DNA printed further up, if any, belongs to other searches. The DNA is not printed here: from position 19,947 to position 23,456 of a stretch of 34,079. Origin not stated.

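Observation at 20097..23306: NuoF-like bifurcating-hydrogenase flavoprotein fused to a GltD/NfnB-type NADPH module (1069 aa)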

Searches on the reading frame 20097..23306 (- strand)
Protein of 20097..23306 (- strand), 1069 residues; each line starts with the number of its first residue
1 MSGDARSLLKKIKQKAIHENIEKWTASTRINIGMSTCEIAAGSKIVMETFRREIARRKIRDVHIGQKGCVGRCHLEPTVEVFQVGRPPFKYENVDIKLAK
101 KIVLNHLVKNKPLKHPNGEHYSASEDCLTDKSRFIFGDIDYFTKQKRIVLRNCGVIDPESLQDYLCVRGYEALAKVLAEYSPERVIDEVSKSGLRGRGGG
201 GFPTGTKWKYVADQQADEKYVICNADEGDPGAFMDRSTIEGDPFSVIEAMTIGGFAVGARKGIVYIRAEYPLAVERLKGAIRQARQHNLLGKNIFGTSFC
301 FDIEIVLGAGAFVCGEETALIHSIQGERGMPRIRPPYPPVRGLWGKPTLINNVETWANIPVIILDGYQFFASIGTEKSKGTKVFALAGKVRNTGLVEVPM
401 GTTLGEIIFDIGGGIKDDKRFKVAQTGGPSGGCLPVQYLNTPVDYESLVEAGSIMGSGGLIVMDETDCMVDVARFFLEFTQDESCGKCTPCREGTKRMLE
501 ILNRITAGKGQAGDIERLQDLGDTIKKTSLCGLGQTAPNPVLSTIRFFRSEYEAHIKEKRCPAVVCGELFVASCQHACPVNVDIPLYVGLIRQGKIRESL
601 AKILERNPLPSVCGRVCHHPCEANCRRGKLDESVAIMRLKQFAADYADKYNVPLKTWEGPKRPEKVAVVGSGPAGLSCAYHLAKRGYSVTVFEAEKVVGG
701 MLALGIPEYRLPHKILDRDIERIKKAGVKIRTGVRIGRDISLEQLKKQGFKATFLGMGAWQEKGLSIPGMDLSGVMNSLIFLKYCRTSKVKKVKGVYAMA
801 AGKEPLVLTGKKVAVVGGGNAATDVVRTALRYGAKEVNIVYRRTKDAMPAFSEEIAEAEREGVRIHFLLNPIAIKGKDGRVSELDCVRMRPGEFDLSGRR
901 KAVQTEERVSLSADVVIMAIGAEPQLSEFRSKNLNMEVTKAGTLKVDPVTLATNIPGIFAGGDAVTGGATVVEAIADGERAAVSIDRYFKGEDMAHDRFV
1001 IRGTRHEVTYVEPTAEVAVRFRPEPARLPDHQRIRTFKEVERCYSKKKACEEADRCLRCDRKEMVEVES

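Call 4: search_protein_families(library=pfam, proteins=[window:20097-23306:-], max_evalue=0.01)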
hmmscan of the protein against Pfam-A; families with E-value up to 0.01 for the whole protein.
window:20097-23306:- (1069 aa): 22 families
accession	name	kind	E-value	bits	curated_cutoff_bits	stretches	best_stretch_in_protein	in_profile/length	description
PF01512.22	Complex1_51K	-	2.5e-45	154.5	31.2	1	189-360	1-149/150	Nuo51 FMN-binding domain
PF10589.14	NADH_4Fe-4S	-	4e-37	126.4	23.5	1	471-555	1-85/85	NADH-ubiquinone oxidoreductase-F iron-sulfur binding region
PF07992.20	Pyr_redox_2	-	2.7e-31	109.5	26.1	1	665-978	2-291/291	Pyridine nucleotide-disulphide oxidoreductase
PF14691.11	Fer4_20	-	6.7e-25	87.5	25.8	2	553-650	16-111/113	Dihydroprymidine dehydrogenase domain II, 4Fe-4S cluster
PF13738.12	Pyr_redox_3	-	1.7e-12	47.6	30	2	807-962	161-305/305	Pyridine nucleotide-disulphide oxidoreductase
PF13450.12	NAD_binding_8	-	1.7e-10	41.5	21.9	1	668-701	1-34/68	NAD(P)-binding Rossmann-like domain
PF01266.30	DAO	-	1.1e-09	38.8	27.9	1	665-699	1-35/353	FAD dependent oxidoreductase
PF00070.33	Pyr_redox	-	1.2e-09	38.9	22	2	665-697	1-33/82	Pyridine nucleotide-disulphide oxidoreductase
PF01593.30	Amino_oxidase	-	8.6e-08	32.3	19.8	1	674-700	2-28/443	Flavin containing amine oxidoreductase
PF10531.15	SLBB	-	7.2e-07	29.4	27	1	384-432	2-53/55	SLBB domain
PF00890.30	FAD_binding_2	-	7.2e-07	29.2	20.4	1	666-703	2-39/414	FAD binding domain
PF01946.23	Thi4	-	3.1e-06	27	26.2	1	665-705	19-60/235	Thi4 family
PF13241.12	NAD_binding_7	-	3.4e-06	28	22.1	0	808-862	5-54/104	Putative NAD(P)-binding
PF12831.13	FAD_oxidored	-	5.8e-06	26.3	27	1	666-705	2-41/416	FAD dependent oxidoreductase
PF03486.20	HI0933_like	-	3.8e-05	23.7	50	1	665-700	2-37/244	HI0933-like protein Rossmann domain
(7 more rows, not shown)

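Call 5: find_homologous_proteins(query=window:20097-23306:-, max_evalue=1e-20)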
Query window:20097-23306:- (1069 aa): 8000 proteins with E <= 1e-20 among 8000 candidates; the best 120 are listed.
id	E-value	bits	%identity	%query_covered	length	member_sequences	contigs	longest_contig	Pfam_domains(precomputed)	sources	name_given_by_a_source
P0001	0.0e+0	2246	91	100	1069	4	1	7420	PF01946.24,PF10531.16,PF01266.31,PF10589.15,PF01593.31,PF13450.13,PF14691.12,PF07992.21,PF00070.34,PF13738.13,PF01512.23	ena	-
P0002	0.0e+0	2202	88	100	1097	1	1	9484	PF13241.13,PF13450.13,PF07992.21,PF00070.34,PF12831.14,PF01946.24,PF10531.16,PF01266.31,PF10589.15,PF01593.31,PF14691.12,PF00890.31,PF13738.13,PF01512.23,PF03807.24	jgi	jgi:NADH-quinone oxidoreductase subunit F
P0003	0.0e+0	1973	79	100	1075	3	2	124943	PF01946.24,PF10531.16,PF01266.31,PF10589.15,PF01593.31,PF13450.13,PF14691.12,PF07992.21,PF00070.34,PF13738.13,PF01512.23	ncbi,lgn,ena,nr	ncbi:MAG TPA: NADH-ubiquinone oxidoreductase-F iron-sulfur binding region domain-containing protein 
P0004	0.0e+0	1885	76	100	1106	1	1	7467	PF01946.24,PF10531.16,PF01266.31,PF10589.15,PF13450.13,PF14691.12,PF07992.21,PF00070.34,PF13738.13,PF01512.23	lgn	-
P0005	0.0e+0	1839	76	96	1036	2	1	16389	PF01946.24,PF10531.16,PF01266.31,PF10589.15,PF13450.13,PF14691.12,PF07992.21,PF00070.34,PF13738.13,PF01512.23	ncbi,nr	ncbi:MAG: FAD-dependent oxidoreductase [Candidatus Omnitrophica bacterium]|nr:FAD-dependent oxidored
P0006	0.0e+0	1833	74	99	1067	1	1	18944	PF13450.13,PF07992.21,PF00070.34,PF12831.14,PF01946.24,PF10531.16,PF01266.31,PF10589.15,PF01593.31,PF14691.12,PF00890.31,PF13738.13,PF01512.23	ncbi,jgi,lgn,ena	ncbi:MAG: FAD-dependent oxidoreductase [Candidatus Omnitrophota bacterium]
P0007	0.0e+0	1794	72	99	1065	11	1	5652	PF01946.24,PF01266.31,PF10589.15,PF13450.13,PF14691.12,PF07992.21,PF00070.34,PF13738.13,PF01512.23,PF12831.14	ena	-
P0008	0.0e+0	1749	70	99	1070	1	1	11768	PF13241.13,PF13450.13,PF07992.21,PF00070.34,PF03486.21,PF12831.14,PF01946.24,PF10531.16,PF01266.31,PF10589.15,PF14691.12,PF00890.31,PF13738.13,PF01262.28,PF01512.23,PF03807.24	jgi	jgi:NADH-quinone oxidoreductase subunit F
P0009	0.0e+0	1748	69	100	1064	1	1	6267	PF10531.16,PF01266.31,PF10589.15,PF13450.13,PF14691.12,PF07992.21,PF00070.34,PF13738.13,PF01512.23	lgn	-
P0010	0.0e+0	1747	71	99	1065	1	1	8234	PF10531.16,PF01266.31,PF10589.15,PF13450.13,PF14691.12,PF07992.21,PF00070.34,PF13738.13,PF01512.23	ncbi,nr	ncbi:MAG: NADH-ubiquinone oxidoreductase-F iron-sulfur binding region domain-containing protein [Can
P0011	0.0e+0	1742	71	99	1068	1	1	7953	PF13241.13,PF13450.13,PF07992.21,PF00070.34,PF03486.21,PF12831.14,PF01946.24,PF10531.16,PF01266.31,PF10589.15,PF14691.12,PF00890.31,PF13738.13,PF01512.23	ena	-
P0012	0.0e+0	1703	68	99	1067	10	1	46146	PF13450.13,PF07992.21,PF00070.34,PF03486.21,PF01134.29,PF12831.14,PF01946.24,PF10531.16,PF01266.31,PF10589.15,PF01593.31,PF14691.12,PF00890.31,PF13738.13,PF01512.23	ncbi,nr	ncbi:MAG: FAD-dependent oxidoreductase [bacterium]|nr:FAD-dependent oxidoreductase [bacterium]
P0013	0.0e+0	1702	70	99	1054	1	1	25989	PF13450.13,PF07992.21,PF00070.34,PF03486.21,PF01134.29,PF12831.14,PF01946.24,PF10531.16,PF01266.31,PF10589.15,PF14691.12,PF00890.31,PF13738.13,PF01262.28,PF01512.23,PF03807.24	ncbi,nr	ncbi:MAG: FAD-dependent oxidoreductase [Chitinivibrionales bacterium]|nr:FAD-dependent oxidoreductas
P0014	0.0e+0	1680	68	99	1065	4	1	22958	PF13450.13,PF07992.21,PF00070.34,PF03486.21,PF12831.14,PF01946.24,PF01266.31,PF10589.15,PF01593.31,PF14691.12,PF00890.31,PF13738.13,PF01512.23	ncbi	ncbi:MAG: FAD-dependent oxidoreductase [Candidatus Firestonebacteria bacterium]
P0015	0.0e+0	1679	68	99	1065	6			PF13241.13,PF13450.13,PF07992.21,PF00070.34,PF03486.21,PF12831.14,PF01946.24,PF01266.31,PF10589.15,PF14691.12,PF00890.31,PF00291.32,PF13738.13,PF01512.23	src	-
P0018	0.0e+0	1662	68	99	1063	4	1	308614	PF10589.15,PF13450.13,PF14691.12,PF07992.21,PF00070.34,PF13738.13,PF01262.28,PF01512.23,PF12831.14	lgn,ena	-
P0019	0.0e+0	1661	67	99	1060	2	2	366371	PF13241.13,PF13450.13,PF07992.21,PF00070.34,PF03486.21,PF01134.29,PF12831.14,PF01946.24,PF10531.16,PF01266.31,PF10589.15,PF14691.12,PF13738.13,PF01512.23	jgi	jgi:NADH-quinone oxidoreductase subunit F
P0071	0.0e+0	1177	54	96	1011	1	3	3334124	PF13450.13,PF07992.21,PF00070.34,PF01257.26,PF12831.14,PF01946.24,PF01266.31,PF10589.15,PF01593.31,PF14691.12,PF13738.13,PF01262.28,PF01512.23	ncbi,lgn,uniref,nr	ncbi:NADH-quinone oxidoreductase subunit F [Thermanaeromonas toyohensis ToBE]|uniref:NADH-quinone ox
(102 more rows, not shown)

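Call 26: search_solved_structures(query=window:20097-23306:-, max_evalue=1e-10, show_alignments=0)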
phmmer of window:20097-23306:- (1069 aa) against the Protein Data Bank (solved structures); distinct sequences matched with E-value up to 1e-10: 75 (the best 60 are shown).
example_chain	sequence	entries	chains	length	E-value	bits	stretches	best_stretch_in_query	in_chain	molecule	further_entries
7q4v_B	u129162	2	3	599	2.2e-212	711.1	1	35-570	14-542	Iron hydrogenase HydB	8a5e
7t2r_B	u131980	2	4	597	3.3e-207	694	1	38-570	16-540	NiFe hydrogenase subunit B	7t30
8oh5_B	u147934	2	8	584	4.2e-206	690.3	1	29-571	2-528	NAD-reducing hydrogenase subunit HoxF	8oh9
9bov_B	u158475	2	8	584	8.5e-206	689.3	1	29-573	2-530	NADH dehydrogenase (Quinone)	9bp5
9n5u_B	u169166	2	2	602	5.8e-202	676.6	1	30-570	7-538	NfnB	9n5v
7q4w_B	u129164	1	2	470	1.7e-193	648.5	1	161-570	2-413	Iron hydrogenase HydB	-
8a6t_B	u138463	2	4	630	4.4e-182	610.8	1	60-570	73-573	Electron bifurcating hydrogenase subunit HydB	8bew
9mqx_B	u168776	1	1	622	1.9e-170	572.2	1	64-574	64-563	NADH:ubiquinone oxidoreductase, NADH-binding (51 kD) subunit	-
7p5h_B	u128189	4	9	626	5.1e-164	550.9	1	55-567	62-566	Fe-hydrogenase, subunit beta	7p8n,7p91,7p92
6vw7_B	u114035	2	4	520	1.5e-120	407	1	36-552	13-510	NAD-dependent formate dehydrogenase beta subunit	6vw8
2fug_1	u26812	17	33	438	1.4e-114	387.3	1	158-560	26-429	NADH-quinone oxidoreductase chain 1 | NADH-QUINONE OXIDOREDUCTASE SUBUNIT 1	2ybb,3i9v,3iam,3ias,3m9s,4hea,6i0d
6tg9_B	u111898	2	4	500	4.6e-114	385.6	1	134-552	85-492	Formate dehydrogenase subunit beta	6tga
9wxb_C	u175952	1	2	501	9.1e-110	371.3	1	131-552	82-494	Formate dehydrogenase beta subunit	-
9bov_A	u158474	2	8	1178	8.5e-109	368.1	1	573-1063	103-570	Molybdopterin oxidoreductase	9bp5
6hl2_B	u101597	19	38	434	4.3e-108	365.8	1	158-559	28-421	NADH-quinone oxidoreductase subunit F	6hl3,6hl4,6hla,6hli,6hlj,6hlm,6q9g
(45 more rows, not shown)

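Call 38: find_encoding_contigs(protein=P0071, flank=8000, max_places=1)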
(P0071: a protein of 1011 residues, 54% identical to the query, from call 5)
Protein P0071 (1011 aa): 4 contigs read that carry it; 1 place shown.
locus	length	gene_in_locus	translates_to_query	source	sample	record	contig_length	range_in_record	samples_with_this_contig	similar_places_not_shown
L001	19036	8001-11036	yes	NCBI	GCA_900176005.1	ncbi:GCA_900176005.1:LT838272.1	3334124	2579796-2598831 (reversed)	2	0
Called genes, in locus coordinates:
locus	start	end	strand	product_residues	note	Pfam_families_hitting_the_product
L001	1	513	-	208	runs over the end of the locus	PF08843:AbiEii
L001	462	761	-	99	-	PF21956:DUF6922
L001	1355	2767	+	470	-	PF04055:Radical_SAM, PF06968:BATS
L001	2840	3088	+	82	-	PF21699:TM1266-like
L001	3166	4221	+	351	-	PF04055:Radical_SAM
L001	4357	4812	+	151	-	PF13581:HATPase_c_2, PF02518:HATPase_c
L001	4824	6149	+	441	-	PF00037:Fer4 (weak), PF12838:Fer4_7, PF13187:Fer4_9, PF13237:Fer4_10, PF14697:Fer4_21, PF00037:Fer4 (weak), PF02906:Fe_hyd_lg_C, PF04060:FeS, +2 more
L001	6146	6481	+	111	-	PF07085:DRTGG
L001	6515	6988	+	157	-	PF01257:2Fe-2S_thioredx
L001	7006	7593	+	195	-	PF02518:HATPase_c, PF13589:HATPase_c_3 (weak)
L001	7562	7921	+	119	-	-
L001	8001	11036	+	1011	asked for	PF01257:2Fe-2S_thioredx (weak), PF01512:Complex1_51K, PF10589:NADH_4Fe-4S, PF14691:Fer4_20, PF01946:Thi4 (weak), PF07992:Pyr_redox_2, PF13450:NAD_binding_8, PF13738:Pyr_redox_3, +5 more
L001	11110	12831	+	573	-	PF00111:Fer2, PF13510:Fer2_4, PF10588:NADH-G_4Fe-4S_3, PF13187:Fer4_9 (faint), PF13237:Fer4_10 (faint), PF12838:Fer4_7 (weak), PF02906:Fe_hyd_lg_C, PF02256:Fe_hyd_SSU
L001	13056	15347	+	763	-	PF12838:Fer4_7 (weak), PF13237:Fer4_10, PF02906:Fe_hyd_lg_C, PF04060:FeS, PF00158:Sigma54_activat, PF14532:Sigma54_activ_2, PF25601:AAA_lid_14, PF02954:HTH_8, +2 more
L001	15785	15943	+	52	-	-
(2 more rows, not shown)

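Call 39: find_encoding_contigs(protein=P0003, flank=8000, max_places=1)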
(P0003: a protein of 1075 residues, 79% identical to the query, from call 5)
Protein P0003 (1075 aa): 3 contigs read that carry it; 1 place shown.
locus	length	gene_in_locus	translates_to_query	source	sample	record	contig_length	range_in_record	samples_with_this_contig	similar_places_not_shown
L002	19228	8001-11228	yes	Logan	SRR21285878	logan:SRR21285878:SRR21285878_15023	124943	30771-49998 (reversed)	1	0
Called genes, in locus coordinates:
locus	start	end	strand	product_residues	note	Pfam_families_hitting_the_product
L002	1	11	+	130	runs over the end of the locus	PF01740:STAS, PF13466:STAS_2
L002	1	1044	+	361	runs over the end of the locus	PF09084:NMT1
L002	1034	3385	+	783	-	PF02743:dCache_1, PF22673:MCP-like_PDC_1, PF08269:dCache_2 (weak), PF17201:Cache_3-Cache_2, PF00672:HAMP, PF07228:SpoIIE, PF13581:HATPase_c_2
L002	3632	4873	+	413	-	PF13439:Glyco_transf_4, PF13579:Glyco_trans_4_4, PF08323:Glyco_transf_5 (weak), PF20706:GT4-conflict, PF00534:Glycos_transf_1, PF13692:Glyco_trans_1_4, PF13524:Glyco_trans_1_2 (weak)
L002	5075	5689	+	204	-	PF06971:Put_DNA-bind_N, PF02629:CoA_binding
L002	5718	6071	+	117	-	PF02627:CMD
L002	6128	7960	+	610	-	PF17201:Cache_3-Cache_2, PF17202:sCache_3_3, PF17203:sCache_3_2 (weak), PF00672:HAMP, PF00512:HisKA, PF02518:HATPase_c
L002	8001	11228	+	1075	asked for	PF01512:Complex1_51K, PF10531:SLBB (weak), PF10589:NADH_4Fe-4S, PF14691:Fer4_20, PF01266:DAO (weak), PF01946:Thi4 (weak), PF07992:Pyr_redox_2, PF13450:NAD_binding_8, +3 more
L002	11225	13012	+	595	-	PF00111:Fer2, PF13510:Fer2_4, PF10588:NADH-G_4Fe-4S_3, PF12838:Fer4_7, PF22117:Fer4_Nqo3, PF00037:Fer4, PF02906:Fe_hyd_lg_C, PF02256:Fe_hyd_SSU, +8 more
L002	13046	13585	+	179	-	PF01257:2Fe-2S_thioredx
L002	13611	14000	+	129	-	PF00072:Response_reg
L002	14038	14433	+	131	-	PF00072:Response_reg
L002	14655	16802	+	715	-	PF02629:CoA_binding, PF13380:CoA_binding_2, PF13607:Succ_CoA_lig, PF19045:Ligase_CoA_2, PF13549:ATP-grasp_5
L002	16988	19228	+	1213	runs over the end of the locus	PF01855:POR_N, PF17147:PFOR_II, PF01558:POR, PF10371:EKR, PF00037:Fer4 (weak), PF12838:Fer4_7, PF13484:Fer4_16, PF02775:TPP_enzyme_C, +7 more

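Call 58: predict_structure(alignment_id=A1)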
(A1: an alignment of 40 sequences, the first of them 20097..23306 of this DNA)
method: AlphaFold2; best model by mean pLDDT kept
length: 1069 residues; sequences in the alignment: 40
mean_pLDDT: 83.6   pTM: 0.81
mean pLDDT of the five models: 83.6, 82.2, 81.7, 77.4, 73.3
residues with pLDDT >= 90: 481; 70-90: 434; 50-70: 102; < 50: 52
segments of 3 or more residues with pLDDT < 50: 113-141, 198-200, 334-336, 1000-1003, 1062-1069
pLDDT, mean of each block of 10 residues (from residue 1): 77 84 75 84 92 91 81 70 68 88 84 41 32 40 68 76 86 95 96 71 85 90 74 77 93 96 88 92 95 93 85 58 71 51 85 89 91 86 85 82 91 82 82 91 88 77 90 87 65 88 91 95 85 78 93 86 73 73 87 93 93 86 78 90 87 90 94 96 96 93 91 93 95 88 90 92 90 92 85 81 78 93 94 95 89 88 95 93 96 88 93 94 79 72 87 93 84 91 95 75 55 67 87 87 91 83 37
secondary structure, 60 per line:
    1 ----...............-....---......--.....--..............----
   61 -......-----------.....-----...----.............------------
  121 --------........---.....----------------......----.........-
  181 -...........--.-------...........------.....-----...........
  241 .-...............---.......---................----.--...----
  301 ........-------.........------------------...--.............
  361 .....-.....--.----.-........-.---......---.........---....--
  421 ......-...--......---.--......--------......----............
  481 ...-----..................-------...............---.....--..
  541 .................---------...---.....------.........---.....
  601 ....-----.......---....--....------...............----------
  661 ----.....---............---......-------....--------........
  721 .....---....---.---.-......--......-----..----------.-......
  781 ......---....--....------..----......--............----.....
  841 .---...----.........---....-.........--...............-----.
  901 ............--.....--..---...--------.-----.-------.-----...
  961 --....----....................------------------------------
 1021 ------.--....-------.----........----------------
elements in order (helices of 4 or more, strands of 3 or more residues): H5-19 H21-24 E28-33 H36-40 H43-56 E62-67 E79-83 E89-91 H96-108 H129-136 H140-144 H161-166 H171-179 H182-192 H204-213 E220-224 H230-241 H243-257 E261-267 H271-286 E301-308 H316-324 E348-352 H353-365 H367-371 E381-388 E394-399 H404-411 E421-426 E433-435 H445-450 E459-464 H469-483 H489-506 H514-528 H532-536 H539-557 H573-577 H584-592 H596-604 H610-616 H620-623 H626-629 H636-650 E665-669 H673-684 E688-693 H701-704 H713-725 E729-732 H742-747 E750-755 E775-777 H778-786 E790-793 E796-799 E812-817 H820-831 E836-841 H852-860 E864-867 E869-877 E880-894 E900-912 E915-919 E958-960 H963-966 H971-990 H1030-1033 H1046-1053
